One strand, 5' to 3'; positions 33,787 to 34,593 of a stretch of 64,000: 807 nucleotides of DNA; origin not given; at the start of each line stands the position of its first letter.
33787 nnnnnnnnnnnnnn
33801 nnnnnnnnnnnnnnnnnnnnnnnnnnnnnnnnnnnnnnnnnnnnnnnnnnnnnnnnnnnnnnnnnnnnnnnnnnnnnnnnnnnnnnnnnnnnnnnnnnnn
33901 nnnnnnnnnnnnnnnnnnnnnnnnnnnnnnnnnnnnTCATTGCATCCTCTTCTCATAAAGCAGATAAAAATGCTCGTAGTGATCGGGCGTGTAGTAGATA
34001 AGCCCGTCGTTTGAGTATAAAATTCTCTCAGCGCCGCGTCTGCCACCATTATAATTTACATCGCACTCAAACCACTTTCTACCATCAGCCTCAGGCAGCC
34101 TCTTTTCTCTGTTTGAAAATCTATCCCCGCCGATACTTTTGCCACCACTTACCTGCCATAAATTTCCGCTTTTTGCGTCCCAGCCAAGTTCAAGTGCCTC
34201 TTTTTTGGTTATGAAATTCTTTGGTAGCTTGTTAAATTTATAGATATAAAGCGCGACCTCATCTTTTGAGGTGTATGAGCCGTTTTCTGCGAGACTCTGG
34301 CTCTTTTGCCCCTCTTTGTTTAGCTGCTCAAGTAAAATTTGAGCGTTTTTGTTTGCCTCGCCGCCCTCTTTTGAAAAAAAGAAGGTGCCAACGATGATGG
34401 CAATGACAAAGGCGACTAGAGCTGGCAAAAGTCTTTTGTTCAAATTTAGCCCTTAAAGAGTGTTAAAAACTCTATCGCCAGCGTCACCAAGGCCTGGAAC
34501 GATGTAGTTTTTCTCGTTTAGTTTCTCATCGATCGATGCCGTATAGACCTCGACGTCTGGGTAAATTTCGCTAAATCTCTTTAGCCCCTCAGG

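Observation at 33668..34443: Secreted barnase-family RNase plus barstar inhibitor inserted between upp and mqnA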

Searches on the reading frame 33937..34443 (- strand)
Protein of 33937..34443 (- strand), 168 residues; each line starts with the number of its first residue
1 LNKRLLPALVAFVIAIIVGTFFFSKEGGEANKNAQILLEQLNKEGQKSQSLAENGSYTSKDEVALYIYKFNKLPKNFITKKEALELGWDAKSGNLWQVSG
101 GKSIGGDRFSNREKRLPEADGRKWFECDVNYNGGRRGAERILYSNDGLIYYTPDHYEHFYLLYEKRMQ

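Call 3: search_protein_families(library=pfam, proteins=[window:33937-34443:-], max_evalue=0.01)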
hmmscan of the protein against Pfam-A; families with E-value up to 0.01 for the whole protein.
window:33937-34443:- (168 aa): 1 family
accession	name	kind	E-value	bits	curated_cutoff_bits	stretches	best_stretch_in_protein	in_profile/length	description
PF00545.25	Ribonuclease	-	3.2e-19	69.7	24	1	70-160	10-95/98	ribonuclease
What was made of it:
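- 33937..34443 (-): CDS of a barnase-family ribonuclease, 168 aa, TTG start, stop codon included. PF00545 at E 3.2e-19 (call 3).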

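Call 4: search_protein_families(library=ncbifam, proteins=[window:33937-34443:-], max_evalue=0.01)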
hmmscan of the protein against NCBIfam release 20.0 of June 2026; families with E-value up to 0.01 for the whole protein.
window:33937-34443:- (168 aa): 0 families

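Call 5: search_solved_structures(query=window:33937-34443:-, show_alignments=2, max_evalue=0.01)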
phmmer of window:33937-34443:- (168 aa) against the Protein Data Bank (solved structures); distinct sequences matched with E-value up to 0.01: 36.
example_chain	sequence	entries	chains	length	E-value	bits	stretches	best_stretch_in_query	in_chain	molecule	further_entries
1bsb_A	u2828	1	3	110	3.3e-33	118.2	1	60-160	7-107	BARNASE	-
1buj_A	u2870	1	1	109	3.8e-33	118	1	60-159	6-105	PROTEIN (BINASE)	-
1brg_A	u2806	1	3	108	3.9e-33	117.9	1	60-160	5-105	BARNASE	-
1x1y_A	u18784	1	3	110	4.4e-33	117.8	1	60-160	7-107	Ribonuclease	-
2za4_A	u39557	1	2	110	4.4e-33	117.8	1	60-160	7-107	Ribonuclease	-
1a2p_A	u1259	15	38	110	4.6e-33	117.7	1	60-160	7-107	BARNASE | PROTEIN (BARNASE) | BARNASE (G SPECIFIC ENDONUCLEASE)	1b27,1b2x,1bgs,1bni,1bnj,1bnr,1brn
2f4y_A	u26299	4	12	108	4.7e-33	117.7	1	61-160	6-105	Ribonuclease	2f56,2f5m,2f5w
4haa_A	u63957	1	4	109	5.2e-33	117.5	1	60-159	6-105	Ribonuclease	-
1bsd_A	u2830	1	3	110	6.3e-33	117.3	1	60-160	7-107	BARNASE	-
1bsc_A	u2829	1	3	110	6.3e-33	117.3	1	60-160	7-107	BARNASE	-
1bsa_A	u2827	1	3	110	6.3e-33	117.3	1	60-160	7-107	BARNASE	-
1bne_A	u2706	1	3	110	8.3e-33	116.9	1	60-160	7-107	BARNASE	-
7mrx_A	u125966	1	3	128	9.4e-33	116.7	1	59-160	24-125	Ribonuclease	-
6pqk_A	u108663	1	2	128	1e-32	116.6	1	59-160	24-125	Ribonuclease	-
1brh_A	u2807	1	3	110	1.2e-32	116.4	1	60-160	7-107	BARNASE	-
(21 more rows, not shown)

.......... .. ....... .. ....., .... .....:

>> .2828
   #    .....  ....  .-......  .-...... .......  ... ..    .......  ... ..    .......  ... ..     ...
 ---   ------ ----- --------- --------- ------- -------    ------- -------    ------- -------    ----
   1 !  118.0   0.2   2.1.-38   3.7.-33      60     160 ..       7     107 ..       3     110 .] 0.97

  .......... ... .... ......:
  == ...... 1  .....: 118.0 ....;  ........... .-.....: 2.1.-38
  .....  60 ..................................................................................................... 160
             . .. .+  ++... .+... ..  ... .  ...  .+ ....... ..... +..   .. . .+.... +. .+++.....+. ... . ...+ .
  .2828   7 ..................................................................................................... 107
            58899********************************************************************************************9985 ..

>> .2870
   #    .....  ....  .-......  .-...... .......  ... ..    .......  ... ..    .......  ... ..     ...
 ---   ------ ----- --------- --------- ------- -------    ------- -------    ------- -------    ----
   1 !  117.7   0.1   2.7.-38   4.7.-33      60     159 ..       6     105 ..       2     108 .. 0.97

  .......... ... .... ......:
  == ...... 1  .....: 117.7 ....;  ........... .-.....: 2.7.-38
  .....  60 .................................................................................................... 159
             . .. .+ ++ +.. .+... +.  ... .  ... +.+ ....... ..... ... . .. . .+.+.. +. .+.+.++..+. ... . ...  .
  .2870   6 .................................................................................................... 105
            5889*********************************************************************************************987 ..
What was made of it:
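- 33937..34443 (-): Barnase and binase in PDB at E ~4e-33, about 55% identity over 101 aa (call 5).
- On Barnase / microbial guanyl-specific RNase family (Pfam PF00545): Barnase in PDB at E ~4e-33 (call 5). S110-N111-R112-E113 is identical to barnase (call 5).
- The RNase domain is about 55% identical to barnase (E ~4e-33, call 5).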

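Call 7: find_homologous_proteins(query=window:33937-34443:-)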
Query window:33937-34443:- (168 aa): 7259 proteins with E <= 0.001 among 7327 candidates; the best 120 are listed.
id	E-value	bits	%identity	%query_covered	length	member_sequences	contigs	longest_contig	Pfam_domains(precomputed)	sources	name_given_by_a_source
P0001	1.0e-105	369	97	100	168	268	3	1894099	PF00545.26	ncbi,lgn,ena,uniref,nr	ncbi:ribonuclease domain-containing protein [Campylobacter concisus]|uniref:ribonuclease domain-cont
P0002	3.1e-97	341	89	100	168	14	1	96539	PF00545.26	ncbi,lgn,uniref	ncbi:ribonuclease domain-containing protein [Campylobacter sp.]|uniref:ribonuclease domain-containin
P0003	4.7e-96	337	88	100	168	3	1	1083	PF00545.26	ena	-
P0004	1.5e-81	290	55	68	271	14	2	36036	PF00545.26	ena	-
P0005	6.0e-80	285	54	75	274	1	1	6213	PF00545.26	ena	-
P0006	1.4e-79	284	54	76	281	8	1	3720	PF00545.26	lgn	-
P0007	1.6e-79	284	61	65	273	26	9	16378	PF00545.26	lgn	-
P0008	2.7e-79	283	59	65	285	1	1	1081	PF00545.26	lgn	-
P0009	6.8e-79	282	56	73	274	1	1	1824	PF00545.26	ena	-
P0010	8.1e-79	281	58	65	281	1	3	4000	PF00545.26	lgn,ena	-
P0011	1.0e-78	281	58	65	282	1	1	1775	PF00545.26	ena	-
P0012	3.1e-78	279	58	65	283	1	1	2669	PF00545.26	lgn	-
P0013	4.1e-78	279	58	65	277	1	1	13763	PF00545.26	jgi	-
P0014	6.2e-78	278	56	69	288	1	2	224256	PF00545.26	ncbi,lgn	-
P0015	6.8e-78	278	47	93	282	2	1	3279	PF00545.26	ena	-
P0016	1.3e-77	277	61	65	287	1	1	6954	PF00545.26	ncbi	-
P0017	1.8e-77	277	61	65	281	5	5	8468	PF00545.26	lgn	-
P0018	2.3e-77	277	58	67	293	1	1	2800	PF00545.26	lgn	-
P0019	2.6e-77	276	58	65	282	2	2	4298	PF00545.26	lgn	-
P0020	3.3e-77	276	47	94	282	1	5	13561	PF00545.26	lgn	-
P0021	5.8e-77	275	59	67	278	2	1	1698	PF00545.26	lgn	-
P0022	1.5e-76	274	59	65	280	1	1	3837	PF00545.26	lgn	-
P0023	2.7e-76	273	46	90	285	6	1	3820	PF00545.26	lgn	-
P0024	3.9e-76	273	59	65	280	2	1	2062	PF00545.26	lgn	-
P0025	3.9e-76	273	54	72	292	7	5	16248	PF00545.26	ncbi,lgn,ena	-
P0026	7.5e-76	272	54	72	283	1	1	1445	PF00545.26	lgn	-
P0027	8.4e-76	271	57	66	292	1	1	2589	PF00545.26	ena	-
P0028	1.7e-75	270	45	93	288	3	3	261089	PF00545.26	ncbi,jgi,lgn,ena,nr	ncbi:MAG TPA: ribonuclease domain-containing protein [Candidatus Limiplasma sp.]|nr:ribonuclease dom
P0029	1.9e-75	270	52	70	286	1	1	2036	PF00545.26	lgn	-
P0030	4.4e-75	269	58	65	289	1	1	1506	PF00545.26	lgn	-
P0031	5.2e-75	269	-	-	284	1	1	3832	PF00545.26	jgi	-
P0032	6.0e-75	269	59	65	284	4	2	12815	PF00545.26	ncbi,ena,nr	ncbi:MAG: hypothetical protein IKK75_08945 [Clostridia bacterium]|nr:hypothetical protein [Clostridi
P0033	6.9e-75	269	-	-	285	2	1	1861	PF00545.26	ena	-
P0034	7.2e-75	268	57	65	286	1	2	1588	PF00545.26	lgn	-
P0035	7.9e-75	268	57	65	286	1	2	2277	PF00545.26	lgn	-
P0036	1.2e-74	268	57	65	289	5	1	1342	PF00545.26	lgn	-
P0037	2.5e-74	267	-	-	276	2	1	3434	PF00545.26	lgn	-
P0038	5.2e-74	266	53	69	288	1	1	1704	PF00545.26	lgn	-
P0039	6.6e-74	265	-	-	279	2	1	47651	PF00545.26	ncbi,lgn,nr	ncbi:MAG: hypothetical protein GXY67_01185 [Clostridiales bacterium]|nr:hypothetical protein [Clostr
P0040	7.2e-74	265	-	-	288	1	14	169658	PF00545.26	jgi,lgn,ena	-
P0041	9.1e-74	265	55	74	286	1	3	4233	PF00545.26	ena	-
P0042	1.1e-73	265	55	73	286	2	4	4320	PF00545.26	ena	-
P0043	1.2e-73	265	59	66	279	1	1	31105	PF00545.26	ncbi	-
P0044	1.5e-73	264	-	-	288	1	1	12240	PF00545.26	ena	-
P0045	3.1e-73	263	55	65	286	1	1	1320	PF00545.26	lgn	-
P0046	4.2e-73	263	-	-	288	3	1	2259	PF00545.26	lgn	-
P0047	4.4e-73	263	56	67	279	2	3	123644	PF00545.26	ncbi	-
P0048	5.5e-73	262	-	-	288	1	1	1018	PF00545.26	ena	-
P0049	5.8e-73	262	-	-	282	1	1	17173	PF00545.26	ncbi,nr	ncbi:MAG: hypothetical protein LLF96_02110 [Eubacteriales bacterium]|nr:hypothetical protein [Eubact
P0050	6.1e-73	262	49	93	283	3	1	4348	PF00545.26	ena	-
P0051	9.7e-73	262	-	-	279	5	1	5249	PF00545.26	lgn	-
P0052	9.7e-73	262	-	-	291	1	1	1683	PF00545.26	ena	-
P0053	1.0e-72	261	-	-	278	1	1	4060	PF00545.26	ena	-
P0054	1.7e-72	261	54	73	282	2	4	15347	PF00545.26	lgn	-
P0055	2.0e-72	261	-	-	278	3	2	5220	PF00545.26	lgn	-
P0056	2.4e-72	260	-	-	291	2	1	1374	PF00545.26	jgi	jgi:guanyl-specific ribonuclease Sa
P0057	3.3e-72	260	-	-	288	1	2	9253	PF00545.26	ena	-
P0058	3.8e-72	260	-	-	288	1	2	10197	PF00545.26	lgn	-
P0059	4.0e-72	260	-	-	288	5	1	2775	PF00545.26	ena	-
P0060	4.1e-72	259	-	-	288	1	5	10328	PF00545.26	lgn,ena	-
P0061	4.8e-72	259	-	-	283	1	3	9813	PF00545.26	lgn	-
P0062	5.9e-72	259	-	-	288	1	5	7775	PF00545.26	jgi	-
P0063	7.1e-72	259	-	-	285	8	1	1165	PF00545.26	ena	-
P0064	8.7e-72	258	56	67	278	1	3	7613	PF00545.26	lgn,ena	-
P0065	1.2e-71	258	-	-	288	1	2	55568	PF00545.26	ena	-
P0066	1.3e-71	258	-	-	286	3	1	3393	PF00545.26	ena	-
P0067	1.5e-71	258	-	-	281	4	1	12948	PF00545.26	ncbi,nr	ncbi:MAG: ribonuclease domain-containing protein [Candidatus Limiplasma sp.]|nr:ribonuclease domain-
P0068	1.7e-71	257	-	-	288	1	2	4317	PF00545.26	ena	-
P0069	1.8e-71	257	-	-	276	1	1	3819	PF00545.26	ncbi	-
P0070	2.9e-71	257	58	65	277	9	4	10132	PF00545.26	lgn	-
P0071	3.0e-71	257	45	93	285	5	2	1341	PF00545.26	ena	-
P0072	4.0e-71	256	-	-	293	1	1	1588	PF00545.26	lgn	-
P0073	4.8e-71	256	-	-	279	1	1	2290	PF00545.26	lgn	-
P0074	6.6e-71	256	-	-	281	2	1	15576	PF00545.26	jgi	jgi:guanyl-specific ribonuclease Sa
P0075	7.3e-71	255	-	-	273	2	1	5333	PF00545.26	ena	-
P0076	8.6e-71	255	-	-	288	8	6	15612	PF00545.26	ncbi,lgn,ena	-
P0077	8.6e-71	255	-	-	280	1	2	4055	PF00545.26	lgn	-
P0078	9.4e-71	255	-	-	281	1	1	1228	PF00545.26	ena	-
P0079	9.9e-71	255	-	-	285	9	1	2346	PF00545.26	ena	-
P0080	1.1e-70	255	-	-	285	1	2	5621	PF00545.26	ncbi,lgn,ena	-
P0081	1.3e-70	255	-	-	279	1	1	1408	PF00545.26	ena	-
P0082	1.4e-70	254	-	-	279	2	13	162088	PF00545.26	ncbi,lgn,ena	-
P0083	1.8e-70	254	-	-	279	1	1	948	PF00545.26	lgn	-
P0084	2.8e-70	254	-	-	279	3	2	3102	PF00545.26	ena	-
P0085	4.0e-70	253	-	-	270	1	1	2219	PF00545.26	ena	-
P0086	5.4e-70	253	-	-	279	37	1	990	PF00545.26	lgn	-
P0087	7.2e-70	252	-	-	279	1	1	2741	PF00545.26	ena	-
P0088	8.5e-70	252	-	-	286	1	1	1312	PF00545.26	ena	-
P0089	1.1e-69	252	-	-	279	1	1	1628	PF00545.26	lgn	-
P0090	1.9e-69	251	-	-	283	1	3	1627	PF00545.26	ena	-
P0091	2.0e-69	251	-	-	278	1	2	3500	PF00545.26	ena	-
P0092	2.4e-69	250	-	-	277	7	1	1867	PF00545.26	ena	-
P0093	2.5e-69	250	-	-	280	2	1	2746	PF00545.26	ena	-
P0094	2.7e-69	250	-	-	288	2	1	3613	PF00545.26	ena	-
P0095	3.0e-69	250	-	-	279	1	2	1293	PF00545.26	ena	-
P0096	3.1e-69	250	-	-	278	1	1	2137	PF00545.26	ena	-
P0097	6.3e-69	249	-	-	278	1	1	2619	PF00545.26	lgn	-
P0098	6.5e-69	249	-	-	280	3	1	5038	PF00545.26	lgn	-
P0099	6.5e-69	249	-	-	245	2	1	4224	PF00545.26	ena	-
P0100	1.0e-68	248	-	-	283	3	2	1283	PF00545.26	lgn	-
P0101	1.8e-68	248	-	-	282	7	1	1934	PF00545.26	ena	-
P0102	2.6e-68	247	-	-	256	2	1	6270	PF00545.26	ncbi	-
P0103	2.8e-68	247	-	-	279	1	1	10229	PF00545.26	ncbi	-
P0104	3.8e-68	247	-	-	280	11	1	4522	PF00545.26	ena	-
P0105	5.3e-68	246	-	-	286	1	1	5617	PF00545.26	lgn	-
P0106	1.5e-67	245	-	-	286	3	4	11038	PF00545.26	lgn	-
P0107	3.6e-67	243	-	-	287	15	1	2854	PF00545.26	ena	-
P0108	3.9e-67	243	-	-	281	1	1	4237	PF00545.26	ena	-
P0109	4.4e-67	243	61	63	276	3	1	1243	PF00545.26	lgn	-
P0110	5.3e-67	243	-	-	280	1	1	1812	PF00545.26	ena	-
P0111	1.3e-66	242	-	-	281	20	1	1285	PF00545.26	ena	-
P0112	4.6e-66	240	-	-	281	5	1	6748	PF00545.26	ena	-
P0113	7.4e-66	239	-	-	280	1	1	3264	PF00545.26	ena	-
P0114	9.3e-66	239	-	-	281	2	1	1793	PF00545.26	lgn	-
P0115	9.6e-66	239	-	-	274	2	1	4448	PF00545.26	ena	-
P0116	1.1e-65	239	-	-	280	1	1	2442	PF00545.26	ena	-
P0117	8.8e-63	229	-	-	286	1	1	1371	PF00545.26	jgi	jgi:guanyl-specific ribonuclease Sa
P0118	1.1e-61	226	76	76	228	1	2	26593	PF00545.26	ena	-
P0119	1.9e-61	225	-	-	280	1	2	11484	PF00545.26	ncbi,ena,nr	ncbi:MAG: hypothetical protein IJS53_00685 [Clostridia bacterium]|nr:hypothetical protein [Clostridi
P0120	2.5e-61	224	79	72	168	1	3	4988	PF00545.26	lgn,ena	-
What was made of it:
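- On Polymorphic toxin system (Tox-Barnase with a delivery module): The RNase falls into only three 90% clusters in C. concisus (call 7).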

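Call 16: search_dna_similar(query=window:33937-34443:-, collection=plasmids, mode=protein, max_rows=25)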
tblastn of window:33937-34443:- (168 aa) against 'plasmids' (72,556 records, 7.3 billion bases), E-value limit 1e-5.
Records with a match: 55; places in all: 58; records where one place covers at least 80% of the query: 10.
Best place of each record, by identity: <60% 55.
By first word of the organism name: Bacillus 43; Clostridium 8; Proteus 2; Acetoanaerobium 1; Aerococcus 1.
By predicted mobility (MOB-suite, as given by PLSDB): non-mobilizable 38; conjugative 11; mobilizable 6.
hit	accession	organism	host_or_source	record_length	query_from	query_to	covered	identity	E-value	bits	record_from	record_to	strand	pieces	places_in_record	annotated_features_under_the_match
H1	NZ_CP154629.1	Acetoanaerobium noterae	cell culture,Sludge of a digestion ...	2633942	6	165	95%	46.5%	3e-44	162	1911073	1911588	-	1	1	none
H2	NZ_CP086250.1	Clostridium estertheticum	single colony,beef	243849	1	163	97%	44.8%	8e-36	138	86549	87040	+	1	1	ribonuclease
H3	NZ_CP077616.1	Clostridium estertheticum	single colony,bovine feces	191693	1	163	97%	44.8%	1e-34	134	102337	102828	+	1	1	ribonuclease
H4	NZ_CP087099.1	Clostridium estertheticum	single colony,Vacuum packed lamb meat ...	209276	1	163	97%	44.2%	4e-34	133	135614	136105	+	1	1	ribonuclease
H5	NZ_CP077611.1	Clostridium estertheticum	single colony,bovine feces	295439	1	163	97%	44.2%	5e-34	132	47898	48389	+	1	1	ribonuclease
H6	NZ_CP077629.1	Clostridium estertheticum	single colony,bovine feces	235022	1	163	97%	43.6%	1e-33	131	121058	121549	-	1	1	ribonuclease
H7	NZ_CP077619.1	Clostridium estertheticum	single colony,bovine feces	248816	1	163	97%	43.6%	1e-33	131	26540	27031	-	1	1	ribonuclease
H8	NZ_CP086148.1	Clostridium estertheticum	horse,single colony,meat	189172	1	163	97%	43.5%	3e-33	130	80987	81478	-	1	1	ribonuclease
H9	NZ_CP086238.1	Clostridium estertheticum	single colony,bovine feces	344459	1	163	97%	42.4%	1e-32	129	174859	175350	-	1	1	ribonuclease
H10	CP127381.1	Aerococcus tenax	Homo sapiens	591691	5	163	95%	41.9%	3e-29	119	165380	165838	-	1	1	ribonuclease domain-containing protein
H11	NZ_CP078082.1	Bacillus tropicus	Cell culture,soil sample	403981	41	159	71%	52.8%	4e-33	130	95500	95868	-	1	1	S-layer homology domain-containing protein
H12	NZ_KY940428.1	Bacillus sp. (in: firmicutes)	soil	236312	41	159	71%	52.8%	5e-33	130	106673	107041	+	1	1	S-layer homology domain-containing protein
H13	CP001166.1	Bacillus cereus H3081.97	-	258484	41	159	71%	52.8%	5e-33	130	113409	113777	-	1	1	S-layer domain-containing ribonuclease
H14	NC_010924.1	Bacillus cereus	-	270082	41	159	71%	52.8%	5e-33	130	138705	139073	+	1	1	S-layer homology domain-containing protein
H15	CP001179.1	Bacillus cereus AH187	-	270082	41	159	71%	52.8%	5e-33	130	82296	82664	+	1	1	S-layer domain ribonuclease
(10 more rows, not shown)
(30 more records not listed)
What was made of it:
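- Plasmid-borne homologues are almost all from Firmicutes (call 16). The closest relatives outside Campylobacter are Firmicutes (calls 7, 16).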

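Call 26: list_cluster_members(proteins=[P0120, P0118, P0001])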
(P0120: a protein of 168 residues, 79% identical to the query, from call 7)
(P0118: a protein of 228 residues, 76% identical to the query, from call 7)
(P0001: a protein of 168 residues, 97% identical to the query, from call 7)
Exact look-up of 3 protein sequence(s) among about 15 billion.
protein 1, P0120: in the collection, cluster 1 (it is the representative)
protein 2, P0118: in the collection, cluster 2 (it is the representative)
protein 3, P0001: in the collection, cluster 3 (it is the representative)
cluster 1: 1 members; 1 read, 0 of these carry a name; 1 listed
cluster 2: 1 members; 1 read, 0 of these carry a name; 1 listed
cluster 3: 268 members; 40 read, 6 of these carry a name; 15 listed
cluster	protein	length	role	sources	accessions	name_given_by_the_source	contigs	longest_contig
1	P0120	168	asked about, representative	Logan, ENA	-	-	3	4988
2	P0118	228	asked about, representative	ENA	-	-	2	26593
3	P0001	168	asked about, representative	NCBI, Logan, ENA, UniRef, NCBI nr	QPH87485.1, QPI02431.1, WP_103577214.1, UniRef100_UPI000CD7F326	ribonuclease domain-containing protein [Campylobacter concisus] | ribonuclease domain-containing protein n=1 Tax=Campylobacter concisus TaxID=199 ...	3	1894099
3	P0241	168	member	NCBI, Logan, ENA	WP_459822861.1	ribonuclease domain-containing protein [Campylobacter concisus]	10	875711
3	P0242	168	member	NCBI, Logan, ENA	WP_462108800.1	ribonuclease domain-containing protein [Campylobacter concisus]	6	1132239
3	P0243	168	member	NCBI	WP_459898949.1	ribonuclease domain-containing protein [Campylobacter concisus]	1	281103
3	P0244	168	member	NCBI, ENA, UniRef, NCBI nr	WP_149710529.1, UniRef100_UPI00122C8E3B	ribonuclease domain-containing protein [Campylobacter concisus] | ribonuclease domain-containing protein n=1 Tax=Campylobacter concisus TaxID=199 ...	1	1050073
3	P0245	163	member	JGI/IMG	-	ribonuclease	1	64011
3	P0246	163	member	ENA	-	-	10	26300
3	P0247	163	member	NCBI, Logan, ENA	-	-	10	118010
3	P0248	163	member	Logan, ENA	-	-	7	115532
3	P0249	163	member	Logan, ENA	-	-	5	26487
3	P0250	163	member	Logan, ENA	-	-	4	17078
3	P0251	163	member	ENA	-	-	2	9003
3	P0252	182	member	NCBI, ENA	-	-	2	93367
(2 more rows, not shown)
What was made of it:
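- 33937..34443 (-): RefSeq carries the same 168-aa gene model, 'ribonuclease domain-containing protein' WP_103577214.1 (call 26).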

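Call 35: predict_structure(alignment_id=A1)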
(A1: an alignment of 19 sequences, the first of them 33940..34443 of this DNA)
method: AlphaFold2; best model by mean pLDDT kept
length: 168 residues; sequences in the alignment: 19
mean_pLDDT: 80.3   pTM: 0.68
mean pLDDT of the five models: 80.3, 79.6, 76.3, 75.4, 74.0
residues with pLDDT >= 90: 91; 70-90: 25; 50-70: 39; < 50: 13
segments of 3 or more residues with pLDDT < 50: 24-26
pLDDT, mean of each block of 10 residues (from residue 1): 58 63 50 52 55 92 94 95 93 89 93 92 95 79 96 92 79
secondary structure, 60 per line:
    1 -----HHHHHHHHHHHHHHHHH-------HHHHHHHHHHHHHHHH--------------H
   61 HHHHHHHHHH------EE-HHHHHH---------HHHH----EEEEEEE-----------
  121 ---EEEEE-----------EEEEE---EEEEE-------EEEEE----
elements in order: H6-22 H30-45 H60-70 H80-85 H95-98 E103-109 E124-128 E140-144 E148-152 E160-164
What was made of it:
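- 34372..34443 (-): Codons 1-24: MNKR followed by a 19-residue hydrophobic segment (export signal or signal-anchor). The AF2 model shows a helix at 6-22 (call 35).
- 34270..34371 (-): Codons 25-58: low-confidence polar linker or pro-region between the hydrophobic segment and the RNase domain. pLDDT is 50-55 here, with one predicted helix at 30-45 (call 35).
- On Polymorphic toxin system (Tox-Barnase with a delivery module): The precursor has a single domain (calls 3, 35).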
